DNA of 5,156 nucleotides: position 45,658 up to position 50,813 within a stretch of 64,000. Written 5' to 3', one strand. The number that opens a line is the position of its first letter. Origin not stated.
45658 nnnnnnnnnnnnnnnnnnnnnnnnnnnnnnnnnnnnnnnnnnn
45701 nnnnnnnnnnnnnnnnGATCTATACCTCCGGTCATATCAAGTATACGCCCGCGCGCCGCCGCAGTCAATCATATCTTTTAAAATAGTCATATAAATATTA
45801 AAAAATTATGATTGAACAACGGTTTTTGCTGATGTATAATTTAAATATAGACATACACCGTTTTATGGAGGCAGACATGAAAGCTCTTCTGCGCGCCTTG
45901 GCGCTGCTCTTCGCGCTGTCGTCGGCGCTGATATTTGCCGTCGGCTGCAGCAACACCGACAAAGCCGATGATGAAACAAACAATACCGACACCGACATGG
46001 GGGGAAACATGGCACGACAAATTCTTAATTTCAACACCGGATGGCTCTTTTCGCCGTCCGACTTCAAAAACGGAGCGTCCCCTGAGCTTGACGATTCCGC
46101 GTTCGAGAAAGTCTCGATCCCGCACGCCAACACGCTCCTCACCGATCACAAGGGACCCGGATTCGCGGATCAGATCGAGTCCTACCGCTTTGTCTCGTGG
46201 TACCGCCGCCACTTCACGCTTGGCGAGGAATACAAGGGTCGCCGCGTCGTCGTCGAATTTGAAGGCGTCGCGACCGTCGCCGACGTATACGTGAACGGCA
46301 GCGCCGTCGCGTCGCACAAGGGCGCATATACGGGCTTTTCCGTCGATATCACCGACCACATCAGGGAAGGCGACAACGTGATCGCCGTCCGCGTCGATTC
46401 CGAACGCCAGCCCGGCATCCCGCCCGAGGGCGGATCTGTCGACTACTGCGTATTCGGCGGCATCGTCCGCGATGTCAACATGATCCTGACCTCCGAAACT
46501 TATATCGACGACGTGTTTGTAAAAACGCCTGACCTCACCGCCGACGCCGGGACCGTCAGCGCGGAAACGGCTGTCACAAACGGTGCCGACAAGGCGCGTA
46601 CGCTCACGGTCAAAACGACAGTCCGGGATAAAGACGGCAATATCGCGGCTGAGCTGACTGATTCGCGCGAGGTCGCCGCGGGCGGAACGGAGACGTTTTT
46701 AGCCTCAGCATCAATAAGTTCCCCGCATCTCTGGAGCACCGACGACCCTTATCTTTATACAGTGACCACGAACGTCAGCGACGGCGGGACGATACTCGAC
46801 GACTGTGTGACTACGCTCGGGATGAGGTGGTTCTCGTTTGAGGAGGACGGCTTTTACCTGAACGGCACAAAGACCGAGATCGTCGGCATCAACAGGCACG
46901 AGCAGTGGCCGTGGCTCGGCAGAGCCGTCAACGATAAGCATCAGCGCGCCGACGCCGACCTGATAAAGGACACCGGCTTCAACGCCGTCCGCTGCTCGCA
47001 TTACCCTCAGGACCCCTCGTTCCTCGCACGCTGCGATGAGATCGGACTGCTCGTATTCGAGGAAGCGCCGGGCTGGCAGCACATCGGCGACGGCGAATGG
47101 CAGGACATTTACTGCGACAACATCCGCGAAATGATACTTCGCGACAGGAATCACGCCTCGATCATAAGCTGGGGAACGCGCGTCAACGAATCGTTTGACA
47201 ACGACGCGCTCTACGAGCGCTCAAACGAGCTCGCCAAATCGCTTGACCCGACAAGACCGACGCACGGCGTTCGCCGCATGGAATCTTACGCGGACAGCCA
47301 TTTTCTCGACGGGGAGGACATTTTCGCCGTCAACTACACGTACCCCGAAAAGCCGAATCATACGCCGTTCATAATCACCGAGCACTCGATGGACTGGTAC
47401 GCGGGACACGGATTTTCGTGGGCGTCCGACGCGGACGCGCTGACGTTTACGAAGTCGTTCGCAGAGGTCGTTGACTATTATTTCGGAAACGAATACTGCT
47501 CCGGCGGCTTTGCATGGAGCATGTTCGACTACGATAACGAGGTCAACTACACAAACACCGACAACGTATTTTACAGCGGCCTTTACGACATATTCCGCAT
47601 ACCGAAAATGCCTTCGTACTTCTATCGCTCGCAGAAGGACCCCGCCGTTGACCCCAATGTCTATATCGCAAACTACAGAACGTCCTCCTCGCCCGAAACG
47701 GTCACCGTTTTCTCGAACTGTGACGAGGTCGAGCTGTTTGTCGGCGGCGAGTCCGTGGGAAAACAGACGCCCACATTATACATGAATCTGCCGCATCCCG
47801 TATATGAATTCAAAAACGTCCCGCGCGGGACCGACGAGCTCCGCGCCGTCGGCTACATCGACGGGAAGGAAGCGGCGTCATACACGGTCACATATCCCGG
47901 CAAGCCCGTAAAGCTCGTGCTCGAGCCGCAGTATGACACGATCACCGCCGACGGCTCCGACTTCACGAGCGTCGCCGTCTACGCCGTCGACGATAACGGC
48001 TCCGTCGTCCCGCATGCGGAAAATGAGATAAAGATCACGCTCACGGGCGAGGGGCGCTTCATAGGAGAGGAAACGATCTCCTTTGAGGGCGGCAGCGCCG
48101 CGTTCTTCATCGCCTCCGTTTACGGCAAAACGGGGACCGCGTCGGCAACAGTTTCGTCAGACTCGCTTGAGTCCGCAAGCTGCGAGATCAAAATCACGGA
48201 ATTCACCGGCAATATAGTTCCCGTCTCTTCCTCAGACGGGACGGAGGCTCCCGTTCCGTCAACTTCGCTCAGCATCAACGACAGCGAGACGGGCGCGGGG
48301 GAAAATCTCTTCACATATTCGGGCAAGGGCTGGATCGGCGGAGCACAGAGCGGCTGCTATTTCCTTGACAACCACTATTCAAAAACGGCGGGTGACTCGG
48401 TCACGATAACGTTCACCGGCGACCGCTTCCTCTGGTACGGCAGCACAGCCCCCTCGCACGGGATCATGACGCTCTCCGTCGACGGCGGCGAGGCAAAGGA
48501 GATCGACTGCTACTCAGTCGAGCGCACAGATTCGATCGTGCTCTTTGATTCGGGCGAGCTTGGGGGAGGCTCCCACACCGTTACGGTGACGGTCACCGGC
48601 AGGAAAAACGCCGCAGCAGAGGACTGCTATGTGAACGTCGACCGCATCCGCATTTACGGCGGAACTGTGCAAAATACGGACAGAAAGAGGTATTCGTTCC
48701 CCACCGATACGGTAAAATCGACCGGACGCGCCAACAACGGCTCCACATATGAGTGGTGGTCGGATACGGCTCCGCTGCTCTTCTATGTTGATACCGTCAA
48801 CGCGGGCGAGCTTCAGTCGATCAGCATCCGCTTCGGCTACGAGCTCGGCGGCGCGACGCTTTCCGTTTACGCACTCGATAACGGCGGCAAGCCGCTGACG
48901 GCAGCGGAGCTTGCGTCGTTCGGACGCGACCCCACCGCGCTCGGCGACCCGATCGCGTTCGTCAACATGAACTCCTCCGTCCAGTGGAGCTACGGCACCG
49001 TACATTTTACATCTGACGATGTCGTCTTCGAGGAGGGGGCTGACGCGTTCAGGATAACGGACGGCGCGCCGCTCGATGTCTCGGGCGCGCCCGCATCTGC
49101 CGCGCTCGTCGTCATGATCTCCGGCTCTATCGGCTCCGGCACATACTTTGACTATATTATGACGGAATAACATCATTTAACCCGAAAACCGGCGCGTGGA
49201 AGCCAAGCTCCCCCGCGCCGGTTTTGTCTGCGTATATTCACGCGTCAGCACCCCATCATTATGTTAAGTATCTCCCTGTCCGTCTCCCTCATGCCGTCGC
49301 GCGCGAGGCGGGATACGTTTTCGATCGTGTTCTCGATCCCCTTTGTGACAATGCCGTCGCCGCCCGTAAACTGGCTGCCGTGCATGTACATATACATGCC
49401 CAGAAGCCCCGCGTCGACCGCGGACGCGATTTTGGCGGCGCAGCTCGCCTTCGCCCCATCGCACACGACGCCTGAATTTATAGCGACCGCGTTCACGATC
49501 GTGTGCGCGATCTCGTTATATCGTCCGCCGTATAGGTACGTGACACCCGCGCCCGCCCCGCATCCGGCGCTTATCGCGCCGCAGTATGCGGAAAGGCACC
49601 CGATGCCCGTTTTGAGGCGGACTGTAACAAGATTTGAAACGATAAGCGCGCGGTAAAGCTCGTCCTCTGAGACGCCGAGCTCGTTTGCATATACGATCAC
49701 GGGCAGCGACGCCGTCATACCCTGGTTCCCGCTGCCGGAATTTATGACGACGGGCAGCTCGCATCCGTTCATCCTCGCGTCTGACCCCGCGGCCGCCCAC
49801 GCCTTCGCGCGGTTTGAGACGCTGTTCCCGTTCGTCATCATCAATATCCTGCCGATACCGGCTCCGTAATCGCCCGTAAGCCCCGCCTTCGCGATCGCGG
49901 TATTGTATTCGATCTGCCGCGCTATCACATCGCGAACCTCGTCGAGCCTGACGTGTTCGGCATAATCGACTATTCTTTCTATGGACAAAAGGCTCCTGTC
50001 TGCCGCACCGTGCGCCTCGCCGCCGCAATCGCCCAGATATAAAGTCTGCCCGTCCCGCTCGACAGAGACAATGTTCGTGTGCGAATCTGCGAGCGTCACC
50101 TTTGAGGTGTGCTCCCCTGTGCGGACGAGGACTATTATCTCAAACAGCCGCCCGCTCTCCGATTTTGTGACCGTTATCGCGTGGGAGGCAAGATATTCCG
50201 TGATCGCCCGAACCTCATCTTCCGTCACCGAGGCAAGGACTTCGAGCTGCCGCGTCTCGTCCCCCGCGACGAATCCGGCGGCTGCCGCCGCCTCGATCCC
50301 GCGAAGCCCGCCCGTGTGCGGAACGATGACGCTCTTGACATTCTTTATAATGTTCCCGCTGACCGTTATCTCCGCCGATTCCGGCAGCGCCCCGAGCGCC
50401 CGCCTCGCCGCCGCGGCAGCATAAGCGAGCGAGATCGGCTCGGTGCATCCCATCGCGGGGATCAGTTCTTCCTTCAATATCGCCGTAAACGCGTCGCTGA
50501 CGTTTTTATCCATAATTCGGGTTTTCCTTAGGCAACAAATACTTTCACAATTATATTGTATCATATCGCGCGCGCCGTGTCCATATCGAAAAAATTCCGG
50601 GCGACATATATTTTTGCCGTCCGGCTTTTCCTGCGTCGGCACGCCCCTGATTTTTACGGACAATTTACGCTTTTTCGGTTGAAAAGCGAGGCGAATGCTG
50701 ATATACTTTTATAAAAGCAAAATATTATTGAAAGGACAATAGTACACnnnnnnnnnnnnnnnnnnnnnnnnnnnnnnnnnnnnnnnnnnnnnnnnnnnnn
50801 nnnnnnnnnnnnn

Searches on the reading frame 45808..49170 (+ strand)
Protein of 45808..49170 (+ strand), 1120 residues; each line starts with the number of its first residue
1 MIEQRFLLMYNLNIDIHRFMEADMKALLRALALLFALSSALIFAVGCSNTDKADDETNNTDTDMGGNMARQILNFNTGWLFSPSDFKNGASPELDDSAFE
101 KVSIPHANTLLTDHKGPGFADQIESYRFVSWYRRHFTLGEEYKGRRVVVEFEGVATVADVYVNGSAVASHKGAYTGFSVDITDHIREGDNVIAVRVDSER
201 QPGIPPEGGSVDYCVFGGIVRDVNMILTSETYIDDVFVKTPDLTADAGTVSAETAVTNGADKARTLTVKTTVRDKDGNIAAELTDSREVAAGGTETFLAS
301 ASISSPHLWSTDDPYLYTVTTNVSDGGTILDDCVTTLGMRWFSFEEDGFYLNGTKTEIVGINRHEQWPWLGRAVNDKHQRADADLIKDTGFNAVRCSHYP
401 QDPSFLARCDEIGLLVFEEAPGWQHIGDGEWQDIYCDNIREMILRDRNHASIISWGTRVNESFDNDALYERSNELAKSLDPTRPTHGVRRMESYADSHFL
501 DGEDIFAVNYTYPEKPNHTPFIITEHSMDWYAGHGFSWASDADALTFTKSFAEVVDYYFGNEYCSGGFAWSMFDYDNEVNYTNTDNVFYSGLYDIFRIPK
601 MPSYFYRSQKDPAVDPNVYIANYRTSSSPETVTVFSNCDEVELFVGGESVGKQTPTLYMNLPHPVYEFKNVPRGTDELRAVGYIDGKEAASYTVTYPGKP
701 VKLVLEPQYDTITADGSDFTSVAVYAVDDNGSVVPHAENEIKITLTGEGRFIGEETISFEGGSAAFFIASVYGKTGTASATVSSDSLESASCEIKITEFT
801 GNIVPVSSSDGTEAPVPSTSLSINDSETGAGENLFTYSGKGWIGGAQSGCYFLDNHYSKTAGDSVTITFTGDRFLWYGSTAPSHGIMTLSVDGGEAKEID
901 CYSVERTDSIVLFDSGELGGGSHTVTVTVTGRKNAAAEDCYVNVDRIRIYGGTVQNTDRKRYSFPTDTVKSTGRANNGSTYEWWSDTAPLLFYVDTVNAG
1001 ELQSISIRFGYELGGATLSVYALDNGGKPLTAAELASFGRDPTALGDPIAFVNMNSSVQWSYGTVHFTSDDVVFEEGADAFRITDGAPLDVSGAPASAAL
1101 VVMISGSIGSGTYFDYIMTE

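Call 15: search_protein_families(library=pfam, proteins=[window:45808-49170:+])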
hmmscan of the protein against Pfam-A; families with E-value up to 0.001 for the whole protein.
window:45808-49170:+ (1120 aa): 7 families
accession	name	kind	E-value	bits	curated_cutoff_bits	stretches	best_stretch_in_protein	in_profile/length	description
PF02836.23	Glyco_hydro_2_C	-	1.1e-32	113.9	21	1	345-536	4-220/302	Glycosyl hydrolases family 2, TIM barrel domain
PF00703.27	Glyco_hydro_2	-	2e-20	74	23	1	231-340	1-109/109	Glycosyl hydrolases family 2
PF02837.24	Glyco_hydro_2_N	-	3.6e-17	63.2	28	1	122-225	59-165/169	Glycosyl hydrolases family 2, sugar binding domain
PF22666.2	Glyco_hydro_2_N2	-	4.6e-14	53.3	27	1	131-201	51-122/167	Glycosyl hydrolase 2 galactose-binding domain-like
PF18565.7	Glyco_hydro2_C5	-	1.8e-12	47.4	32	1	703-791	1-101/103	Glycoside hydrolase family 2 C-terminal domain 5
PF16355.11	DUF4982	-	3.8e-12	46.4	23.9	1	631-690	5-61/61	Domain of unknown function (DUF4982)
PF09134.16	Invasin_D3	-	0.00011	23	33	1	706-791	8-90/98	Invasin, domain 3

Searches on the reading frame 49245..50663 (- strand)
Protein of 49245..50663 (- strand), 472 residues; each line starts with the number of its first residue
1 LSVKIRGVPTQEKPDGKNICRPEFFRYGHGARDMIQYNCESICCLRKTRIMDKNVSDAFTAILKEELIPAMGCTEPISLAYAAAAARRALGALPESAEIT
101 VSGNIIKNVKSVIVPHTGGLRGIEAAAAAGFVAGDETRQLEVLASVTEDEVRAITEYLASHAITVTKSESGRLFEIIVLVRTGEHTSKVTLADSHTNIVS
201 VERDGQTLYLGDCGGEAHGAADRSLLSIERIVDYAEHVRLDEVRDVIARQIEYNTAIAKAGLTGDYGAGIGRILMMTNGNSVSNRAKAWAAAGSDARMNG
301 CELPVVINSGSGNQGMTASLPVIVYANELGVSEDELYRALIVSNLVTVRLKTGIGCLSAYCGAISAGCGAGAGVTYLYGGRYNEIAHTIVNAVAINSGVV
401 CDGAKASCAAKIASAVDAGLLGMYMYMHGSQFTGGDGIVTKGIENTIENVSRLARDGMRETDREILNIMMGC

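Call 15: search_protein_families(library=pfam, proteins=[window:49245-50663:-])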
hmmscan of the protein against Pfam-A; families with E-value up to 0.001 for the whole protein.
window:49245-50663:- (472 aa): 1 family
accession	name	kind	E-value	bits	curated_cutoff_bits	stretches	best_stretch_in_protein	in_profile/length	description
PF03313.21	SDH_alpha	-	4.9e-63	213.7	26.4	1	138-467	2-260/260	Serine dehydratase alpha chain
